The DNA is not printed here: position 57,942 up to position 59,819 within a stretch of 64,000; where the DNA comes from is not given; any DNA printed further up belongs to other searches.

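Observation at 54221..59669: STAS antagonist / receiver-kinase hybrid / membrane sensor kinase / OmpA-FecR-TM protein operon, next to an orphan ABC ATPase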

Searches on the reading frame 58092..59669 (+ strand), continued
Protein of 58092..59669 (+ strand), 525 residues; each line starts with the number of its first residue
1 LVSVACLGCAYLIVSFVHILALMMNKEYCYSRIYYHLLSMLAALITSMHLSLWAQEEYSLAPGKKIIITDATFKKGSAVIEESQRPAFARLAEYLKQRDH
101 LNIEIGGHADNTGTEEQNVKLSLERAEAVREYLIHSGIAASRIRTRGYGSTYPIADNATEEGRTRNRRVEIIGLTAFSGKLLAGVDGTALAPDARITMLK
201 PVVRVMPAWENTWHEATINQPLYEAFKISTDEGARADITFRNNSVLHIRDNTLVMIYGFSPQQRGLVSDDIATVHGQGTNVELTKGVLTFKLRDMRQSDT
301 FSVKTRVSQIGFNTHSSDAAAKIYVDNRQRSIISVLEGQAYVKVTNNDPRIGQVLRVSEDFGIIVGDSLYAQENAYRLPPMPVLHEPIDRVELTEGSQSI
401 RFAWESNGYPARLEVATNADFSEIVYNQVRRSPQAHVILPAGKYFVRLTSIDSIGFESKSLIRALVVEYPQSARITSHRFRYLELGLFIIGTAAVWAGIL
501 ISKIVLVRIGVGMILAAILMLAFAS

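Call 37: find_encoding_contigs(protein=P0019, flank=9000, max_places=2)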
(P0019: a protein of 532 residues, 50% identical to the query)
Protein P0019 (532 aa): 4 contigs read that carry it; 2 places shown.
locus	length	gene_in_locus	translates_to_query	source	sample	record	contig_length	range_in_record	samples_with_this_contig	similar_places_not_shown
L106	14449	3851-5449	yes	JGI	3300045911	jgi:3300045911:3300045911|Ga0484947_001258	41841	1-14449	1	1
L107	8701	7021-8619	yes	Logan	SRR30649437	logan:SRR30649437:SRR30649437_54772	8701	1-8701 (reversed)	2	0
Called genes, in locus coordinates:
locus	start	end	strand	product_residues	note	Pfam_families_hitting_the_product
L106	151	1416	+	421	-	PF00072:Response_reg, PF00512:HisKA, PF13581:HATPase_c_2 (weak), PF02518:HATPase_c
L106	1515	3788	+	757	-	PF02743:dCache_1 (weak), PF08448:PAS_4 (faint), PF00672:HAMP, PF00512:HisKA, PF02518:HATPase_c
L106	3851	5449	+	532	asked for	PF00691:OmpA, PF04773:FecR (weak)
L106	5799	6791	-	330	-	PF05138:PaaA_PaaC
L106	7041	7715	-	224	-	-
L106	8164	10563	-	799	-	PF13620:CarboxypepD_reg, PF13715:CarbopepD_reg_2, PF07715:Plug (weak), PF00593:TonB_dep_Rec_b-barrel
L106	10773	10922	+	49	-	-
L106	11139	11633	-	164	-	PF06938:DUF1285_N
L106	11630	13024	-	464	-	PF01051:Rep3_N, PF21205:Rep3_C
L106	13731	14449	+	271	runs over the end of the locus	-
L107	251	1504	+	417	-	PF00171:Aldedh (faint)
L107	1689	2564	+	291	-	PF00132:Hexapep (faint)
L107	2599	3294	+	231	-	PF00072:Response_reg, PF00196:GerE, PF04545:Sigma70_r4 (faint), PF08281:Sigma70_r4_2 (weak)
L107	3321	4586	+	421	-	PF00072:Response_reg, PF00512:HisKA, PF13581:HATPase_c_2 (weak), PF02518:HATPase_c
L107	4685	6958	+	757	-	PF02743:dCache_1 (weak), PF08448:PAS_4 (faint), PF00672:HAMP, PF00512:HisKA, PF02518:HATPase_c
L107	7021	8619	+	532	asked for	PF00691:OmpA, PF04773:FecR (weak)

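Call 38: predict_structure(alignment_id=A1)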
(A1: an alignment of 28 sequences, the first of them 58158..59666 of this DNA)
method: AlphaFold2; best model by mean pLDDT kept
length: 503 residues; sequences in the alignment: 28
mean_pLDDT: 87.5   pTM: 0.72
mean pLDDT of the five models: 87.5, 86.5, 85.2, 85.2, 84.5
residues with pLDDT >= 90: 322; 70-90: 138; 50-70: 25; < 50: 18
segments of 3 or more residues with pLDDT < 50: 241-254
pLDDT, mean of each block of 10 residues (from residue 1): 64 90 76 76 86 84 90 91 91 92 96 95 92 89 91 87 89 91 91 94 92 92 94 80 32 63 95 82 94 81 95 93 92 93 87 91 93 85 95 90 93 94 96 92 86 61 95 96 95 93 72
secondary structure, 60 per line:
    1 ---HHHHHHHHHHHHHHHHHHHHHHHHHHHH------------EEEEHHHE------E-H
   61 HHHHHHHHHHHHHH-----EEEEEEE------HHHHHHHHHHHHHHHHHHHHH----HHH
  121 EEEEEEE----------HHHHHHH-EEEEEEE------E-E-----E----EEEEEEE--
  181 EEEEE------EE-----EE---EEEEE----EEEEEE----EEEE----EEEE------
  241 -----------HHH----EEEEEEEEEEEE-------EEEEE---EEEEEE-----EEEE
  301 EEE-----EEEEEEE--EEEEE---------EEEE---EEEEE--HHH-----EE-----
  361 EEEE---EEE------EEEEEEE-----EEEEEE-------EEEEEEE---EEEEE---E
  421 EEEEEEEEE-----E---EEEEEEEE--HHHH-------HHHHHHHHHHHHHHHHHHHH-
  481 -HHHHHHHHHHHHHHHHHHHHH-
elements in order: H4-31 E44-47 H60-74 E80-86 H93-113 E121-127 H138-144 E146-152 E172-178 E181-185 E204-208 E213-218 E223-226 E231-234 E259-270 E278-282 E286-291 E297-303 E309-315 E318-322 E332-335 E339-343 E361-364 E368-370 E377-383 E389-394 E402-408 E412-416 E420-429 E439-446 H449-452 H460-479 H482-502
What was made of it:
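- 58158..59669 (+): Unit B: secreted, inner-membrane-anchored OmpA-like + FecR-fold + FN3-like protein with a C-terminal two-helix hydrophobic hairpin (longest ORF starts at 58092). AF2 model has mean pLDDT 87.5 with clear domain boundaries (call 38).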

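Call 42: fold_search(model_id=the predicted structure, library=pdb)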
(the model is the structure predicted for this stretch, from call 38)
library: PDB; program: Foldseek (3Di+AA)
matches with E <= 10: 1602; with E <= 0.001: 191
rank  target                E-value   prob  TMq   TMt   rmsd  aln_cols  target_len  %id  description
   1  6jfw_A                2.8e-10  1.00  0.21  0.73   1.0       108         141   42  Crystal structure of PA0833 periplasmic domain from Pseudomonas aeruginosa reveals an unexpected enlarged peptidoglyca (released 2019-03-20)
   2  5u1h_A                2.8e-10  1.00  0.20  0.80   1.5       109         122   37  Crystal structure of the C-terminal peptidoglycan binding domain of OprF (PA1777) from Pseudomonas aeruginosa (released 2017-01-11)
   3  3td5_A                5.6e-10  1.00  0.20  0.82   1.5       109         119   37  Crystal structure of OmpA-like domain from Acinetobacter baumannii in complex with L-Ala-gamma-D-Glu-m-DAP-D-Ala-D-Ala (released 2011-10-26)
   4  3td3_A                7.0e-10  1.00  0.20  0.81   1.5       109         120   37  Crystal structure of OmpA-like domain from Acinetobacter baumannii in complex with glycine (released 2011-10-26)
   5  3td3_H                8.2e-10  1.00  0.20  0.80   1.5       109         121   37  Crystal structure of OmpA-like domain from Acinetobacter baumannii in complex with glycine (released 2011-10-26)
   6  5u1h_C                9.7e-10  1.00  0.21  0.80   5.6       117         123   35  Crystal structure of the C-terminal peptidoglycan binding domain of OprF (PA1777) from Pseudomonas aeruginosa (released 2017-01-11)
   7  5wtp_B                1.4e-09  1.00  0.21  0.81   3.2       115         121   37  Crystal structure of the C-terminal domain of outer membrane protein A (OmpA) from Capnocytophaga gingivalis (released 2017-12-13)
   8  5wtl_C                3.4e-09  1.00  0.21  0.39   3.2       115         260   37  Crystal structure of the periplasmic portion of outer membrane protein A (OmpA) from Capnocytophaga gingivalis (released 2017-12-13)
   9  3td3_D                4.0e-09  1.00  0.20  0.80   1.5       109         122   37  Crystal structure of OmpA-like domain from Acinetobacter baumannii in complex with glycine (released 2011-10-26)
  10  5wtp_A                4.4e-09  1.00  0.21  0.81   1.4       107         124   37  Crystal structure of the C-terminal domain of outer membrane protein A (OmpA) from Capnocytophaga gingivalis (released 2017-12-13)
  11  3td4_B                5.5e-09  1.00  0.20  0.80   1.5       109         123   37  Crystal structure of OmpA-like domain from Acinetobacter baumannii in complex with diaminopimelate (released 2011-10-26)
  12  5wtp_C                5.8e-09  1.00  0.20  0.81   1.0       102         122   39  Crystal structure of the C-terminal domain of outer membrane protein A (OmpA) from Capnocytophaga gingivalis (released 2017-12-13)
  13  5wtl_A                6.1e-09  1.00  0.20  0.38   1.3       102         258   39  Crystal structure of the periplasmic portion of outer membrane protein A (OmpA) from Capnocytophaga gingivalis (released 2017-12-13)
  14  4zhv_A                7.6e-09  1.00  0.22  0.75   3.6       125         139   32  Crystal structure of a bacterial signalling protein (released 2016-04-27)
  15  4zhy_B                8.5e-09  1.00  0.19  0.83   1.6       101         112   38  Crystal structure of a bacterial signalling complex (released 2016-04-27)
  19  4zhv_B                1.5e-08  1.00  0.22  0.77   3.6       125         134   32  Crystal structure of a bacterial signalling protein (released 2016-04-27)
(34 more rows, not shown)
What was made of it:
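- Tried and rejected: The Foldseek PDB search of the whole OmpA-FecR model was dominated by the OmpA domain (call 42).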

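Call 46: search_protein_families(library=ncbifam, proteins=[window:58158-59669:+], max_evalue=0.00001)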
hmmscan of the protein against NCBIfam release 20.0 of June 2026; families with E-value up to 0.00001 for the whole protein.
window:58158-59669:+ (503 aa): 39 families (the best 25 are shown)
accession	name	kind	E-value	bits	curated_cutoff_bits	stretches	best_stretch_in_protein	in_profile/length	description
NF053611.1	YiaD_Gzip_OmpA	equivalog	1e-33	116.8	175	1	47-149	102-204/206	YiaD family glycine zipper/OmpA-like lipoprotein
NF053612.1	anchor_PA1041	equivalog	1.2e-26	94.1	250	1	40-149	121-233/236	PA1041 family peptidoglycan-binding anchor lipoprotein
NF053585.1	OMP_LP_YfiB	equivalog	6.7e-25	87.9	128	1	51-150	60-159/163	outer membrane lipoprotein YfiB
TIGR03350.1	type_VI_ompA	equivalog_domain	5.4e-23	81.4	139.8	1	45-149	28-135/137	type VI secretion system protein TssL, long form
NF053613.1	OMP_toxin_LptF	equivalog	6.7e-23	81.6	400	1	46-149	140-243/256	lipotoxin F family OmpA-related lipoprotein LptF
NF045787.1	OmpABordt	equivalog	2.1e-22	79.8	200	1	37-149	75-187/194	outer membrane protein OmpA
NF006541.1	PRK09038.1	equivalog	4.4e-21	75.7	283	1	14-150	112-247/253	flagellar motor protein MotD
NF007804.1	PRK10510.1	equivalog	6.4e-21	74.7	307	1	48-150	113-215/219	OmpA family lipoprotein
TIGR03789.1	pdsO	hypoth_equivalog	1.8e-20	73.6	152.2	1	43-148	135-240/243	sortase-associated OmpA-like protein PdsO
TIGR02802.1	Pal_lipo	equivalog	3.1e-20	72.2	125.35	1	51-150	4-103/104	peptidoglycan-associated lipoprotein Pal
NF045788.1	Omp38Acinit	equivalog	1.9e-18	66.7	500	1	54-147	248-342/354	outer membrane protein Omp38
NF033763.1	exchanger_TraB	exception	2.1e-18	65.6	700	1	41-149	385-495/522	outer membrane exchange protein TraB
NF005999.0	PRK08126.1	subfamily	7.7e-18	64.5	571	1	47-150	323-429/432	hypothetical protein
NF005444.0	PRK07033.1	equivalog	1.3e-17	63.9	520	1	47-153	314-423/438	DotU family type VI secretion system protein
NF006508.0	PRK08944.1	subfamily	4.2e-17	62.3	259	1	47-150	179-286/304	MotB family protein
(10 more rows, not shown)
